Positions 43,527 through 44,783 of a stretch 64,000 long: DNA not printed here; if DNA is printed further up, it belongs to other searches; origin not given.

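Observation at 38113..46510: Translationally coupled three-gene operon: two unrecognisable proteins plus a 1854-aa helicase-DUF1998 fusion (Druantia-like candidate system)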

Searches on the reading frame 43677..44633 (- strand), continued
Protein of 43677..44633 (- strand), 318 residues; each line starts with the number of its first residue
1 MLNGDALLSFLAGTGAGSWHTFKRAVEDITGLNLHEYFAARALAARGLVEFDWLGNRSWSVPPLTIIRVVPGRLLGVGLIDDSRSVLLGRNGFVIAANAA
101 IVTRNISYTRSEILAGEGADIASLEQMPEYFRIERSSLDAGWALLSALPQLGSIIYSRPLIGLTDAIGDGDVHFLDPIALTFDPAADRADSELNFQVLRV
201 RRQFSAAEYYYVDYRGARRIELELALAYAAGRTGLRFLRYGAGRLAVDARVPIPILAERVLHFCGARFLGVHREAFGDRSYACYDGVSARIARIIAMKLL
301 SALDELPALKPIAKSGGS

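Call 88: get_annotated_region(hit=H3, flank=10000)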
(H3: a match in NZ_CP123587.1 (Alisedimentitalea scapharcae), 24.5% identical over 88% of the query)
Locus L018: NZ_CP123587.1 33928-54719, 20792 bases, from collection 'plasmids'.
description: Alisedimentitalea scapharcae strain KCTC 42119 plasmid unnamed3, complete sequence
organism: Alisedimentitalea scapharcae (NCBI taxid 1524259)
taxonomy: Bacteria; Pseudomonadota; Alphaproteobacteria; Rhodobacterales; Paracoccaceae; Alisedimentitalea; Alisedimentitalea scapharcae
host: -; source: Anadara broughtonii; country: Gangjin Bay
typing (MOB-suite, as given by PLSDB): mobilizable; replicon rep_cluster_392; relaxase MOBP
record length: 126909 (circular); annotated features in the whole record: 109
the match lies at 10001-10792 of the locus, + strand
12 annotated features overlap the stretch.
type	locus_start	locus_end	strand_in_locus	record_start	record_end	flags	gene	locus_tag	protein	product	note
CDS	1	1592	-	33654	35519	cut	-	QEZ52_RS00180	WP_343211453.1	ParB/RepB/Spo0J family partition protein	-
CDS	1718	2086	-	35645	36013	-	-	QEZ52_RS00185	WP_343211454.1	phosphoglycerate kinase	-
CDS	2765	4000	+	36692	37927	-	-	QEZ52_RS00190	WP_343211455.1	MBL fold metallo-hydrolase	-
CDS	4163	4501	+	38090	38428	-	-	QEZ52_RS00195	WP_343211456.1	helix-turn-helix transcriptional regulator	-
CDS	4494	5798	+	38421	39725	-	-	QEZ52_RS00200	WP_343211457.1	type II toxin-antitoxin system HipA family toxin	-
CDS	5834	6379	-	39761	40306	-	-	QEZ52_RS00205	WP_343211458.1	hypothetical protein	-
CDS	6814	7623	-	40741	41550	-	-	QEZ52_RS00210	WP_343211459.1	GIY-YIG nuclease family protein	-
CDS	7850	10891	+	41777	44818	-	-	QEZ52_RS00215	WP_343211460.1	hypothetical protein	-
CDS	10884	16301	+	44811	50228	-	-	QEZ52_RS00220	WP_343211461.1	DEAD/DEAH box helicase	-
CDS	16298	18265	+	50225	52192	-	-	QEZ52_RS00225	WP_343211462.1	hypothetical protein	-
CDS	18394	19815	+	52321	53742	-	-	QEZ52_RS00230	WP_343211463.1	DNA cytosine methyltransferase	GO:0006304 - DNA modification [Evidence IEA]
CDS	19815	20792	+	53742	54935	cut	-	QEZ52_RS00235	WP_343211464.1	MvaI/BcnI family restriction endonuclease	-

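Call 89: get_annotated_region(hit=H2, flank=10000)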
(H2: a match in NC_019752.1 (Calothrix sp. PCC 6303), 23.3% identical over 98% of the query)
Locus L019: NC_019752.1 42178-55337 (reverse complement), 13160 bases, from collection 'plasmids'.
description: Calothrix sp. PCC 6303 plasmid pCAL6303.03, complete sequence
organism: Calothrix sp. PCC 6303 (NCBI taxid 1170562)
taxonomy: Bacteria; Cyanobacteriota; Cyanophyceae; Nostocales; Calotrichaceae; Calothrix; Calothrix sp. PCC 6303
host: -; source: -; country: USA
typing (MOB-suite, as given by PLSDB): mobilizable; replicon rep_cluster_1622; relaxase MOBV
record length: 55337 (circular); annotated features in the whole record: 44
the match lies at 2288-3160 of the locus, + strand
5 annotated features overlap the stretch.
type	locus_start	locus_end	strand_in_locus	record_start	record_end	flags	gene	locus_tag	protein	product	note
CDS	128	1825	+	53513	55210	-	-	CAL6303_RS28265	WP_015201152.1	hypothetical protein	-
CDS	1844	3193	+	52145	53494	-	-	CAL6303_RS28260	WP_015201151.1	hypothetical protein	-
CDS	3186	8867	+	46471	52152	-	-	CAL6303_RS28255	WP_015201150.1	DEAD/DEAH box helicase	-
CDS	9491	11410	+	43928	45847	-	mobV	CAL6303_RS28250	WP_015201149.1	MobV family relaxase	GO:0006310 - DNA recombination [Evidence IEA]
CDS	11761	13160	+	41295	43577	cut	-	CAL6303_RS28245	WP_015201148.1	HEAT repeat domain-containing protein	-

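Call 93: search_protein_families(library=phrogs, proteins=[window:43677-44633:-], max_evalue=0.01)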
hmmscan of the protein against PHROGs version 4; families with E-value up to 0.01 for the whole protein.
window:43677-44633:- (318 aa): 0 families

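Call 94: fold_search(model_id=the predicted structure, library=viral)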
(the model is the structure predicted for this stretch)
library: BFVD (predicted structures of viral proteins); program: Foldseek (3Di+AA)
matches with E <= 10: 539; with E <= 0.001: 0
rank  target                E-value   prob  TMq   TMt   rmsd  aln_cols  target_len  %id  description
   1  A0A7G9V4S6            5.3e-02  0.20  0.18  0.08  20.4       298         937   11  (no name in the UniProt tables at hand)
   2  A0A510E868            1.3e-01  0.20  0.11  0.09  18.1       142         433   12  (no name in the UniProt tables at hand)
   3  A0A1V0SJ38            1.4e-01  0.10  0.15  0.09  17.8       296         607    6  Homing endonuclease [Klosneuvirus KNV1]
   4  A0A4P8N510            2.5e-01  0.11  0.15  0.11  15.6       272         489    8  Uncharacterized protein [Rheinheimera phage vB_RspM_Barba15A]
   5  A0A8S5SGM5            2.7e-01  0.06  0.14  0.15  18.0       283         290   10  PI-SCEI ENDONUCLEASE [Myoviridae sp. ctyhJ29]
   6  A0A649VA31            2.7e-01  0.05  0.11  0.06  18.6       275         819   11  DNA methylase [Mycobacterium phage Atcoo]
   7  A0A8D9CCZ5            3.0e-01  0.09  0.13  0.15  13.0       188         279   12  Uncharacterized protein [uncultured marine phage]
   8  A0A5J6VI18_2          3.2e-01  0.12  0.12  0.05  15.0       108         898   12  Uncharacterized protein [Megaviridae environmental sample]
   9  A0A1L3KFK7            3.5e-01  0.06  0.09  0.04  15.5       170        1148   11  RNA replicase [Beihai noda-like virus 20]
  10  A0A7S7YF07            3.5e-01  0.03  0.11  0.09  24.4       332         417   11  Uncharacterized protein [Medusavirus stheno T3]
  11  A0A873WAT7            4.2e-01  0.05  0.11  0.07  20.1       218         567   11  (no name in the UniProt tables at hand)
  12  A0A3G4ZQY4            4.7e-01  0.04  0.14  0.06  19.7       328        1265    8  DNA-directed RNA polymerase [Barrevirus sp.]
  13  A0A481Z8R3            4.9e-01  0.15  0.17  0.26  17.6       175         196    7  Uncharacterized protein [Pithovirus LCPAC302]
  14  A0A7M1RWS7            4.9e-01  0.04  0.10  0.06  22.0       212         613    8  Uncharacterized protein [uncultured phage cr3_1]
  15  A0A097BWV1            5.2e-01  0.04  0.09  0.12  15.8       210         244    6  Nucleotidyltransferase [Shigella phage pSs-1]
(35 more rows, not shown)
